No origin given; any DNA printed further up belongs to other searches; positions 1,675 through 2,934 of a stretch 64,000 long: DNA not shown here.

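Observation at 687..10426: Sugar-acid catabolic operon with an M24 hydrolase and a U32-like protein where the expected enzymes are missing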

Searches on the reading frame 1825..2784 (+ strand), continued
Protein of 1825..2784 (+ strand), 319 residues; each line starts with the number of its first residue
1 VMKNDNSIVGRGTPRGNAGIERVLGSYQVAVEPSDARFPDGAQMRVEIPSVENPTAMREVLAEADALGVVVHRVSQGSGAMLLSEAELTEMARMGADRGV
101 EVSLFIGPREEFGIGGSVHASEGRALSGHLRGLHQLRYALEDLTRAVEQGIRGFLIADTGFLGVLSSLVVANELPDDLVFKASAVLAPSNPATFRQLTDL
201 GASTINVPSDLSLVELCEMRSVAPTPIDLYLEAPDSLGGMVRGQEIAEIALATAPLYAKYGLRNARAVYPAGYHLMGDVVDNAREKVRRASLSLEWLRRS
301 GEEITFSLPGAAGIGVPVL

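Call 83: search_protein_families(library=ncbifam, proteins=[L035:5144-6511:-, L057:8481-9887:-, L036:12428-13969:+, L090:7130-8782:+, L086:5020-6618:+, L090:5967-7136:+, L135:11009-12175:+, L116:8781-9953:+, L044:15166-16098:+, L089:5267-6187:+], max_evalue=1e-10)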
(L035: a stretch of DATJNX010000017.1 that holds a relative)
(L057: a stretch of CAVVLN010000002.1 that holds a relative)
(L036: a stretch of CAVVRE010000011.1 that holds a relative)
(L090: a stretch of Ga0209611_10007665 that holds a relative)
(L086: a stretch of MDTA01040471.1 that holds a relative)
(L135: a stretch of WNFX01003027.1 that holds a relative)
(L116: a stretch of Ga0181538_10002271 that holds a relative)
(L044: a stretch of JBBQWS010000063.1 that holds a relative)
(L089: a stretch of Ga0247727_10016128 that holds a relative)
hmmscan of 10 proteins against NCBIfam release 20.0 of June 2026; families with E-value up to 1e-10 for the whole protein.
L035:5144-6511:- (455 aa): 41 families (the best 25 are shown)
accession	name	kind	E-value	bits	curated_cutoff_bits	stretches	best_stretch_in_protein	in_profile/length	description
NF042993.1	AlphKGSA_gudD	equivalog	1.5e-136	456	770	1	4-453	22-480/481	alpha-ketoglutaric semialdehyde dehydrogenase GucD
NF052305.1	DioxValDhHalo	equivalog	7.2e-122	407.7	750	1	2-451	21-479/483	2,5-dioxovalerate dehydrogenase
TIGR02299.1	HpaE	equivalog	2e-100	336.7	638.35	1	2-453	17-476/488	5-carboxymethyl-2-hydroxymuconate semialdehyde dehydrogenase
NF010000.0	PRK13473.1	subfamily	6.8e-98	328.3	615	1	6-450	22-469/475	aminobutyraldehyde dehydrogenase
NF002852.0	PRK03137.1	subfamily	9.1e-94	315.1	648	1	3-430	52-489/514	L-glutamate gamma-semialdehyde dehydrogenase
NF009725.0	PRK13252.1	equivalog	5.3e-93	312.1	593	1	2-453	23-479/488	betaine-aldehyde dehydrogenase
TIGR01804.1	BADH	equivalog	8.3e-91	304.8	668.6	1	3-447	15-465/467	betaine-aldehyde dehydrogenase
TIGR01237.1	D1pyr5carbox2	equivalog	2.4e-88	297.2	659.65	1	4-450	49-506/511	L-glutamate gamma-semialdehyde dehydrogenase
NF040648.1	lactal_redase_Meth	equivalog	5e-88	296.1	650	1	6-433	16-443/463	lactaldehyde dehydrogenase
TIGR01780.1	SSADH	subfamily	1.9e-87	294.1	646.35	1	12-437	7-436/448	succinate-semialdehyde dehydrogenase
NF050084.1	pip_6_carb_DH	equivalog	4.4e-87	293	730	1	16-450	11-457/475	L-piperidine-6-carboxylate dehydrogenase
NF045735.1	PaDhStyDPseudo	equivalog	4.4e-85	286.2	850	1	5-453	22-481/483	phenylacetaldehyde dehydrogenase StyD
TIGR03216.1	OH_muco_semi_DH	equivalog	1.2e-84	284.7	693.25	1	2-453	15-479/481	2-hydroxymuconic semialdehyde dehydrogenase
NF006915.0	PRK09406.1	equivalog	4.1e-82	276.5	730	1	1-444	1-448/457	NADP-dependent succinic semialdehyde dehydrogenase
NF045736.1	PaDhStyDRhodo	equivalog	7.4e-82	275.4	800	1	2-454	19-478/479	phenylacetaldehyde dehydrogenase StyD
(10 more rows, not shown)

L057:8481-9887:- (468 aa): 41 families (the best 25 are shown)
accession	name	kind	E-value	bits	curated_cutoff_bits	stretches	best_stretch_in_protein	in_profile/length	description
NF042993.1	AlphKGSA_gudD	equivalog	1.7e-124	416.2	770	1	13-466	18-480/481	alpha-ketoglutaric semialdehyde dehydrogenase GucD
NF052305.1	DioxValDhHalo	equivalog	2.5e-112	376.3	750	1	13-464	19-479/483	2,5-dioxovalerate dehydrogenase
NF010000.0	PRK13473.1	subfamily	3.1e-93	313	615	1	23-447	25-454/475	aminobutyraldehyde dehydrogenase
TIGR02299.1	HpaE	equivalog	5.1e-93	312.3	638.35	1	11-466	13-476/488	5-carboxymethyl-2-hydroxymuconate semialdehyde dehydrogenase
NF050084.1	pip_6_carb_DH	equivalog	2.3e-85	287.3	730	1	20-460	3-454/475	L-piperidine-6-carboxylate dehydrogenase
NF009725.0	PRK13252.1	equivalog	1.2e-84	284.6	593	1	5-466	13-479/488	betaine-aldehyde dehydrogenase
NF002852.0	PRK03137.1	subfamily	3.6e-84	283.4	648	1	14-443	50-489/514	L-glutamate gamma-semialdehyde dehydrogenase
TIGR01804.1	BADH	equivalog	7.2e-83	278.6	668.6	1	16-460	15-465/467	betaine-aldehyde dehydrogenase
NF040648.1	lactal_redase_Meth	equivalog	5.5e-80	269.6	650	1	26-446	22-443/463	lactaldehyde dehydrogenase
TIGR03216.1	OH_muco_semi_DH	equivalog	1.8e-79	267.6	693.25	1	13-466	13-479/481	2-hydroxymuconic semialdehyde dehydrogenase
NF006915.0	PRK09406.1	equivalog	4.3e-78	263.2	730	1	18-457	5-448/457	NADP-dependent succinic semialdehyde dehydrogenase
TIGR01237.1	D1pyr5carbox2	equivalog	6.2e-78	262.8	659.65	1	15-446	47-489/511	L-glutamate gamma-semialdehyde dehydrogenase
TIGR01780.1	SSADH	subfamily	3.3e-76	257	646.35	1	27-453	9-439/448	succinate-semialdehyde dehydrogenase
NF045736.1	PaDhStyDRhodo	equivalog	1.8e-73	247.7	800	1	10-464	14-475/479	phenylacetaldehyde dehydrogenase StyD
NF045735.1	PaDhStyDPseudo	equivalog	3.7e-73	246.9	850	1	15-466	19-481/483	phenylacetaldehyde dehydrogenase StyD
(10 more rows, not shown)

L036:12428-13969:+ (513 aa): 39 families (the best 25 are shown)
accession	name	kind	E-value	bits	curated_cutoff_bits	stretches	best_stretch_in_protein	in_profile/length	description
NF010000.0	PRK13473.1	subfamily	9.5e-129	430.1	615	1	39-506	5-468/475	aminobutyraldehyde dehydrogenase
NF045735.1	PaDhStyDPseudo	equivalog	6.8e-124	414.2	850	1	39-490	5-462/483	phenylacetaldehyde dehydrogenase StyD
NF045736.1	PaDhStyDRhodo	equivalog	5.5e-119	397.8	800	1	38-490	4-458/479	phenylacetaldehyde dehydrogenase StyD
TIGR01804.1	BADH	equivalog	1e-117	393.5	668.6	1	40-491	1-453/467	betaine-aldehyde dehydrogenase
TIGR02299.1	HpaE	equivalog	7.5e-115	384.3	638.35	1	39-501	3-470/488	5-carboxymethyl-2-hydroxymuconate semialdehyde dehydrogenase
TIGR03216.1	OH_muco_semi_DH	equivalog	1.7e-113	379.8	693.25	1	40-499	4-471/481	2-hydroxymuconic semialdehyde dehydrogenase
NF009725.0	PRK13252.1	equivalog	2.3e-112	375.9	593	1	39-508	9-477/488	betaine-aldehyde dehydrogenase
NF050026.1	AcaldDHExaC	equivalog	7.6e-107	358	900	1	40-490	19-474/503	acetaldehyde dehydrogenase ExaC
TIGR03374.1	ABALDH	equivalog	3.8e-101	339.2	909.3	1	50-491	14-453/472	aminobutyraldehyde dehydrogenase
NF007352.0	PRK09847.1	equivalog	1.3e-98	330.7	850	1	39-490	22-472/495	aldehyde dehydrogenase PuuC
NF006916.0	PRK09407.1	equivalog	3.1e-97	326.4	521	1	49-509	31-491/526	succinic semialdehyde dehydrogenase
TIGR01780.1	SSADH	subfamily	9.3e-92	308.2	646.35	1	56-491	1-434/448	succinate-semialdehyde dehydrogenase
NF052305.1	DioxValDhHalo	equivalog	5.6e-91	305.8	750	1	40-487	8-457/483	2,5-dioxovalerate dehydrogenase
TIGR04284.1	aldehy_Rv0768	hypoth_equivalog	2.2e-89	300.7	775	1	39-510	3-478/480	aldehyde dehydrogenase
NF042993.1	AlphKGSA_gudD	equivalog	2.7e-85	286.9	770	1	40-487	7-457/481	alpha-ketoglutaric semialdehyde dehydrogenase GucD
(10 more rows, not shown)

L090:7130-8782:+ (550 aa): 31 families (the best 25 are shown)
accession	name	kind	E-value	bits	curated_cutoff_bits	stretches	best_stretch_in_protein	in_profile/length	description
NF052305.1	DioxValDhHalo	equivalog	1.1e-29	103.8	750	1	17-310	11-285/483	2,5-dioxovalerate dehydrogenase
TIGR03216.1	OH_muco_semi_DH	equivalog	2.5e-29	102.2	693.25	1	15-311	4-285/481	2-hydroxymuconic semialdehyde dehydrogenase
NF010000.0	PRK13473.1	subfamily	4.4e-29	101.4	615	1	13-379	4-348/475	aminobutyraldehyde dehydrogenase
TIGR02299.1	HpaE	equivalog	5e-29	101.2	638.35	1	15-285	4-257/488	5-carboxymethyl-2-hydroxymuconate semialdehyde dehydrogenase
TIGR01238.1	D1pyr5carbox3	equivalog_domain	7.7e-28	97.3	485.2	1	10-290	36-290/500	L-glutamate gamma-semialdehyde dehydrogenase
NF008869.0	PRK11904.1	equivalog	3.1e-27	94.8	747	1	12-316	549-838/1042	bifunctional proline dehydrogenase/L-glutamate gamma-semialdehyde dehydrogenase PutA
NF002852.0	PRK03137.1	subfamily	1.7e-26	93.1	648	1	24-262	48-272/514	L-glutamate gamma-semialdehyde dehydrogenase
NF042993.1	AlphKGSA_gudD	equivalog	2.5e-26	92.5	770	1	23-310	16-284/481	alpha-ketoglutaric semialdehyde dehydrogenase GucD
NF006992.0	PRK09457.1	subfamily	1.1e-25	90.2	514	1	16-418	5-391/487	succinylglutamate-semialdehyde dehydrogenase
NF006916.0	PRK09407.1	equivalog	3.8e-25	88.5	521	1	25-315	33-303/526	succinic semialdehyde dehydrogenase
TIGR01237.1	D1pyr5carbox2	equivalog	6.4e-23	81.3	659.65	1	26-262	46-268/511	L-glutamate gamma-semialdehyde dehydrogenase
TIGR01780.1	SSADH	subfamily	1.3e-22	80.3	646.35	1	45-285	15-239/448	succinate-semialdehyde dehydrogenase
TIGR01804.1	BADH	equivalog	1.4e-22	79.8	668.6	1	25-335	12-298/467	betaine-aldehyde dehydrogenase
NF008772.0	PRK11809.1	equivalog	3e-22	78.1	1750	1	26-289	659-900/1318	trifunctional transcriptional regulator/proline dehydrogenase/L-glutamate gamma-semialdehyde dehydrogenase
TIGR03240.1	arg_catab_astD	equivalog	1.3e-21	77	579.3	1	18-312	5-278/484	succinylglutamate-semialdehyde dehydrogenase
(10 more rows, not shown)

L086:5020-6618:+ (532 aa): 37 families (the best 25 are shown)
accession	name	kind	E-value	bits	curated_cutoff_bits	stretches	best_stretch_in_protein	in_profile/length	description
NF010000.0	PRK13473.1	subfamily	6.6e-39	133.8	615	1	20-422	12-399/475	aminobutyraldehyde dehydrogenase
TIGR02299.1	HpaE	equivalog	1.1e-36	126.5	638.35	1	24-334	15-303/488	5-carboxymethyl-2-hydroxymuconate semialdehyde dehydrogenase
NF006992.0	PRK09457.1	subfamily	1e-34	120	514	1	26-416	16-390/487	succinylglutamate-semialdehyde dehydrogenase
TIGR01780.1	SSADH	subfamily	1.8e-34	119.4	646.35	1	30-435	2-392/448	succinate-semialdehyde dehydrogenase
NF042993.1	AlphKGSA_gudD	equivalog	1.1e-33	116.7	770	1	21-348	15-318/481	alpha-ketoglutaric semialdehyde dehydrogenase GucD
TIGR03216.1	OH_muco_semi_DH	equivalog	5.3e-33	114.3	693.25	1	28-429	17-413/481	2-hydroxymuconic semialdehyde dehydrogenase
NF052305.1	DioxValDhHalo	equivalog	2.2e-32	112.6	750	1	24-429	19-412/483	2,5-dioxovalerate dehydrogenase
NF008869.0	PRK11904.1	equivalog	3e-31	108.1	747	1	24-433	562-958/1042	bifunctional proline dehydrogenase/L-glutamate gamma-semialdehyde dehydrogenase PutA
TIGR01804.1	BADH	equivalog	4.3e-31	107.9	668.6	1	25-450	13-424/467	betaine-aldehyde dehydrogenase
TIGR01238.1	D1pyr5carbox3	equivalog_domain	7.1e-30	104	485.2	1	22-434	48-436/500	L-glutamate gamma-semialdehyde dehydrogenase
TIGR03240.1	arg_catab_astD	equivalog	9.5e-30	103.8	579.3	1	25-418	13-390/484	succinylglutamate-semialdehyde dehydrogenase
NF002852.0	PRK03137.1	subfamily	9.6e-30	103.8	648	1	24-438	49-452/514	L-glutamate gamma-semialdehyde dehydrogenase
NF040648.1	lactal_redase_Meth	equivalog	3.2e-28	99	650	1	30-422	16-388/463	lactaldehyde dehydrogenase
NF006916.0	PRK09407.1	equivalog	5.2e-28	97.9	521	1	21-335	30-323/526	succinic semialdehyde dehydrogenase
NF009725.0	PRK13252.1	equivalog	1.6e-27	96.1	593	1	19-432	16-416/488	betaine-aldehyde dehydrogenase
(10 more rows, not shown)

L090:5967-7136:+ (389 aa): 9 families
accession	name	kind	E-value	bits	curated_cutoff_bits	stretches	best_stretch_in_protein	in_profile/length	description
NF010624.0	PRK14017.1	equivalog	1.8e-108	363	311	1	1-389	1-382/382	galactonate dehydratase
NF040790.2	glucon_galact_dh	equivalog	8.2e-78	261.9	750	1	19-371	26-373/390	bifunctional D-gluconate/D-galactonate dehydratase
NF043051.1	ManoateDhtManD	equivalog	9.7e-75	251.9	550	2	1-159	1-149/403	D-mannonate dehydratase ManD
NF011654.0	PRK15072.1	subfamily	2e-73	247.6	430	2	174-389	190-404/404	D-galactonate dehydratase family protein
NF040866.1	AraD_Arch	equivalog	1.2e-39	136.4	650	1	17-363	33-365/372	arabinonate dehydratase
NF047820.1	TalGalacDh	equivalog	2.9e-34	118.6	500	1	29-365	48-362/371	L-talarate/galactarate dehydratase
NF011968.0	PRK15440.1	equivalog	1.4e-32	113.1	393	1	53-300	91-321/395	L-rhamnonate dehydratase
TIGR02534.1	mucon_cyclo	subfamily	1e-27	97.1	334.95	1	11-363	22-361/368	muconate/chloromuconate family cycloisomerase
NF043002.1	HProlDhtase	equivalog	2.5e-15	56.2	500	1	20-359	35-354/366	cis-3-hydroxy-L-proline dehydratase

L135:11009-12175:+ (388 aa): 11 families
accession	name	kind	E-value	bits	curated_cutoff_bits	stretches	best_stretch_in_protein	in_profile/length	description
NF040790.2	glucon_galact_dh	equivalog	3.6e-97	325.6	750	1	15-363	21-370/390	bifunctional D-gluconate/D-galactonate dehydratase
NF010624.0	PRK14017.1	equivalog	4.7e-91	305.7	311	1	1-365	1-363/382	galactonate dehydratase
NF043051.1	ManoateDhtManD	equivalog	2.8e-71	240.5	550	2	172-368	193-389/403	D-mannonate dehydratase ManD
NF011654.0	PRK15072.1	subfamily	1.8e-68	231.3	430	2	171-367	193-389/404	D-galactonate dehydratase family protein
NF040866.1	AraD_Arch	equivalog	4.6e-47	160.8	650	1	17-361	33-368/372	arabinonate dehydratase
NF047820.1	TalGalacDh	equivalog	8.8e-45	153.2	500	1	18-358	38-360/371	L-talarate/galactarate dehydratase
NF011968.0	PRK15440.1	equivalog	2.9e-35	121.9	393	1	54-356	92-385/395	L-rhamnonate dehydratase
TIGR02534.1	mucon_cyclo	subfamily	3.6e-34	118.4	334.95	1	7-362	18-365/368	muconate/chloromuconate family cycloisomerase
NF043002.1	HProlDhtase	equivalog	1.3e-28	99.9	500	1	19-361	34-361/366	cis-3-hydroxy-L-proline dehydratase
TIGR01928.1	menC_lowGC_arch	equivalog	1.1e-17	64.1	200.65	1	8-282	13-271/325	o-succinylbenzoate synthase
NF041118.1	A_G_epim_Thtga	equivalog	1.3e-12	47.5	500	1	21-263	34-262/341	L-Ala-D/L-Glu epimerase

L116:8781-9953:+ (390 aa): 11 families
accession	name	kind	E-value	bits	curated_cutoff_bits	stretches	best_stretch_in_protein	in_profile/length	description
NF011968.0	PRK15440.1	equivalog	9.2e-68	228.9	393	1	42-380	54-386/395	L-rhamnonate dehydratase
NF010624.0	PRK14017.1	equivalog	4.7e-59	200.4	311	1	47-385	15-359/382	galactonate dehydratase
NF040866.1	AraD_Arch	equivalog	1.5e-57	195.3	650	1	48-388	35-371/372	arabinonate dehydratase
NF043051.1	ManoateDhtManD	equivalog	6.5e-54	183.3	550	2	47-191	17-161/403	D-mannonate dehydratase ManD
NF047820.1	TalGalacDh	equivalog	2.2e-51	174.9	500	1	48-380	39-358/371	L-talarate/galactarate dehydratase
NF040790.2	glucon_galact_dh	equivalog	3.4e-49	167.7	750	1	48-324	26-307/390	bifunctional D-gluconate/D-galactonate dehydratase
NF011654.0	PRK15072.1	subfamily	8.7e-49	166.5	430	2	47-193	17-163/404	D-galactonate dehydratase family protein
NF043002.1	HProlDhtase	equivalog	1.1e-25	90.3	500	1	78-377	71-353/366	cis-3-hydroxy-L-proline dehydratase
TIGR02534.1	mucon_cyclo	subfamily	2.9e-23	82.5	334.95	1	48-321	30-298/368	muconate/chloromuconate family cycloisomerase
TIGR01928.1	menC_lowGC_arch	equivalog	3.3e-15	55.9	200.65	1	112-329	89-298/325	o-succinylbenzoate synthase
NF041118.1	A_G_epim_Thtga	equivalog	4.6e-14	52.3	500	1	50-311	34-285/341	L-Ala-D/L-Glu epimerase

L044:15166-16098:+ (310 aa): 6 families
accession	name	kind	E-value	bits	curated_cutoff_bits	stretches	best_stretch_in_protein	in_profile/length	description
TIGR00674.1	dapA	equivalog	2e-17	63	206.15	1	9-274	2-265/286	4-hydroxy-tetrahydrodipicolinate synthase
NF002958.0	PRK03620.1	subfamily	7.3e-17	61.1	278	1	11-135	16-140/307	5-dehydro-4-deoxyglucarate dehydratase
NF003164.0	PRK04147.1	equivalog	4.8e-16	58.9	281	1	6-155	4-155/294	N-acetylneuraminate lyase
TIGR03249.1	KdgD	equivalog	1.8e-15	56.8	373.95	1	7-136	10-139/299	5-dehydro-4-deoxyglucarate dehydratase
TIGR00683.1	nanA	equivalog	1.1e-13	51.2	382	1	6-156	1-153/293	N-acetylneuraminate lyase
TIGR02313.1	HpaI-NOT-DapA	exception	8.2e-12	44.5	396.7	1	7-141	2-138/294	2,4-dihydroxyhept-2-ene-1,7-dioic acid aldolase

L089:5267-6187:+ (306 aa): 0 families

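Call 86: search_protein_families(library=pfam, proteins=[L089:2552-3322:+, L089:3358-3774:+, L089:227-1522:-, L135:7052-8731:+, L135:5657-7030:+, L135:12400-14463:+, L148:5152-5859:+, L148:5856-6443:+, L143:3233-4699:+], max_evalue=0.0001)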
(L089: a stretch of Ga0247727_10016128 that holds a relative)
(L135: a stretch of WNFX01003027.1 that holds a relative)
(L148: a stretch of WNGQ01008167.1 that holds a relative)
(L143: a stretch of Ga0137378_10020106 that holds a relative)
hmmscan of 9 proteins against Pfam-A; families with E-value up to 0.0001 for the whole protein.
L089:2552-3322:+ (256 aa): 0 families

L089:3358-3774:+ (138 aa): 0 families

L089:227-1522:- (431 aa): 1 family
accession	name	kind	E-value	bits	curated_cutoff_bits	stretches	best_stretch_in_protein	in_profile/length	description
PF10082.15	BBP2_2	-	9.3e-10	38.4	23.7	1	180-424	127-371/378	Putative beta-barrel porin 2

L135:7052-8731:+ (559 aa): 3 families
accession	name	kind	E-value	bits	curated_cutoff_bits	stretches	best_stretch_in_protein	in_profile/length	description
PF01274.28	MS_TIM-barrel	-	1.2e-119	398.3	26.4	1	188-432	1-247/248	Malate synthase, TIM barrel domain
PF20659.2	MS_C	-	1.3e-39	135.7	23.1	1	438-557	2-117/118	Malate synthase, C-terminal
PF20656.2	MS_N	-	1.2e-20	73.2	23.5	1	36-97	2-63/64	Malate synthase, N-terminal domain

L135:5657-7030:+ (457 aa): 2 families
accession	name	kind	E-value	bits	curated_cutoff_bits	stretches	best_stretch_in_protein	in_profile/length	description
PF00463.27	ICL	-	5.6e-103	345.7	26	2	45-279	7-253/526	Isocitrate lyase family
PF13714.12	PEP_mutase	-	8e-16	58.8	31.5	1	110-260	26-148/240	Phosphoenolpyruvate phosphomutase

L135:12400-14463:+ (687 aa): 3 families
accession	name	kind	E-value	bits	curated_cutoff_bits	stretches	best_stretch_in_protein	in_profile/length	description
PF01055.32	Glyco_hydro_31_2nd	-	1.9e-84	284.3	23.5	1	248-585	2-326/328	Glycosyl hydrolases family 31 TIM-barrel domain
PF21365.3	Glyco_hydro_31_3rd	-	1.3e-27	96.5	24.4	1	595-680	1-85/87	Glycosyl hydrolase family 31 C-terminal domain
PF13802.12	Gal_mutarotas_2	-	3.8e-07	31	27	1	78-202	46-179/184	Glycosyl hydrolase 31 N-terminal galactose mutarotase-like domain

L148:5152-5859:+ (235 aa): 0 families

L148:5856-6443:+ (195 aa): 0 families

L143:3233-4699:+ (488 aa): 1 family
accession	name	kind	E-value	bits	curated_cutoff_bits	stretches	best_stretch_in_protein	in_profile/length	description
PF13589.12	HATPase_c_3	-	3.5e-10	40.5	25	1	26-131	3-109/137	Histidine kinase-, DNA gyrase B-, and HSP90-like ATPase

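Call 87: search_dna_similar(query=window:1825-2784:+, collection=plasmids, mode=protein, max_evalue=1e-10, max_rows=25)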
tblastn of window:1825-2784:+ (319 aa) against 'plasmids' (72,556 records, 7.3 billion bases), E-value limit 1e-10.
Records with a match: 4; places in all: 4; records where one place covers at least 80% of the query: 4.
Best place of each record, by identity: <60% 4.
By first word of the organism name: Streptomyces 1; Thermomicrobium 1; Nonomuraea 1; Enterobacter 1.
By predicted mobility (MOB-suite, as given by PLSDB): non-mobilizable 4.
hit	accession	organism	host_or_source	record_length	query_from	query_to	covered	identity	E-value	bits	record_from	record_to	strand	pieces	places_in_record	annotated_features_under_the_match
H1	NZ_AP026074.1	Streptomyces nigrescens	-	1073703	15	311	93%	47.0%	7e-67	234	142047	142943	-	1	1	none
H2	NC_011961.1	Thermomicrobium roseum DSM 5159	-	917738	34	319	90%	48.3%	3e-74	255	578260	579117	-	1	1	U32 family peptidase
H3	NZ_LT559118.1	Nonomuraea gerenzanensis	-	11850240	36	292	81%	46.7%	1e-58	209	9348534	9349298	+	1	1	none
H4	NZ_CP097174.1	Enterobacter chuandaensis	Duck,China: Zhejiang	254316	26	304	87%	30.9%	4e-28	122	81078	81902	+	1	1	U32 family peptidase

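Call 88: get_annotated_region(hit=H2, flank=9000)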
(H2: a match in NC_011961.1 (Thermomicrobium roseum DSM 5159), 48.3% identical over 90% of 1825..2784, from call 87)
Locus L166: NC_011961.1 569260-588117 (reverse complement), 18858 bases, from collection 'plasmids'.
description: Thermomicrobium roseum DSM 5159 plasmid unnamed, complete sequence
organism: Thermomicrobium roseum DSM 5159 (NCBI taxid 309801)
taxonomy: Bacteria; Thermomicrobiota; Thermomicrobia; Thermomicrobiales; Thermomicrobiaceae; Thermomicrobium; Thermomicrobium roseum; Thermomicrobium roseum DSM 5159
host: -; source: -; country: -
typing (MOB-suite, as given by PLSDB): non-mobilizable
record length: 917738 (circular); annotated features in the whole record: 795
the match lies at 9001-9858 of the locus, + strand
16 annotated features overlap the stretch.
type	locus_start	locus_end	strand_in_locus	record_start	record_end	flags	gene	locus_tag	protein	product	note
CDS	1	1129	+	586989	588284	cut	-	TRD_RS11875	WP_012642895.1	HD domain-containing protein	-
CDS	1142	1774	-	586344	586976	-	-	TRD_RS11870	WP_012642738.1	hypothetical protein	-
CDS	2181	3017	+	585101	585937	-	-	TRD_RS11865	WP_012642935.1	IclR family transcriptional regulator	GO:0006355 - regulation of DNA-templated transcription [Evidence IEA]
CDS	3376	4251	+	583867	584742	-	-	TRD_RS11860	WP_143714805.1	sugar-binding protein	-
CDS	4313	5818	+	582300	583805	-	-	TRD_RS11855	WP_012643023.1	sugar ABC transporter ATP-binding protein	-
CDS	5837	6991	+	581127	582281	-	-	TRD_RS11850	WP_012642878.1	mandelate racemase/muconate lactonizing enzyme family protein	-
CDS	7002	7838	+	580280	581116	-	-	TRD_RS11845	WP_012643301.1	MBL fold metallo-hydrolase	-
CDS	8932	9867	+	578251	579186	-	-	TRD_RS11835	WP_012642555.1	U32 family peptidase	-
CDS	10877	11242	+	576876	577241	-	-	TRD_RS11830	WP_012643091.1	hypothetical protein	-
CDS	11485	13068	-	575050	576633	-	-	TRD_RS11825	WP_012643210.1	DAK2 domain-containing protein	-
CDS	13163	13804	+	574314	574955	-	-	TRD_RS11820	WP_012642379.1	glycerol-3-phosphate acyltransferase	GO:0006654 - phosphatidic acid biosynthetic process [Evidence IEA]; GO:0008654 - phospholipid biosynthetic process ...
CDS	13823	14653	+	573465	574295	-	-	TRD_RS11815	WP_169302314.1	DegV family protein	-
CDS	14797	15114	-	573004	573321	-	-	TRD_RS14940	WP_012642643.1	PCYCGC motif-containing (lipo)protein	-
CDS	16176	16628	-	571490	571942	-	-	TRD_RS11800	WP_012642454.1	hypothetical protein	-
CDS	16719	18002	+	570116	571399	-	-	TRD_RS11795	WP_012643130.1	MFS transporter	GO:0055085 - transmembrane transport [Evidence IEA]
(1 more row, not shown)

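Call 89: get_annotated_region(hit=H1, flank=9000)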
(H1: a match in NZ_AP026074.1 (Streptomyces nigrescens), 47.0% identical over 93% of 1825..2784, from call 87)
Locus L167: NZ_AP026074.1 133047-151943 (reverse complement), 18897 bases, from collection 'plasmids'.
description: Streptomyces nigrescens strain HEK616 plasmid SNP1
organism: Streptomyces nigrescens (NCBI taxid 1920)
taxonomy: Bacteria; Actinomycetota; Actinomycetes; Kitasatosporales; Streptomycetaceae; Streptomyces; Streptomyces nigrescens
host: -; source: -; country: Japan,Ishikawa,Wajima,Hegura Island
typing (MOB-suite, as given by PLSDB): non-mobilizable
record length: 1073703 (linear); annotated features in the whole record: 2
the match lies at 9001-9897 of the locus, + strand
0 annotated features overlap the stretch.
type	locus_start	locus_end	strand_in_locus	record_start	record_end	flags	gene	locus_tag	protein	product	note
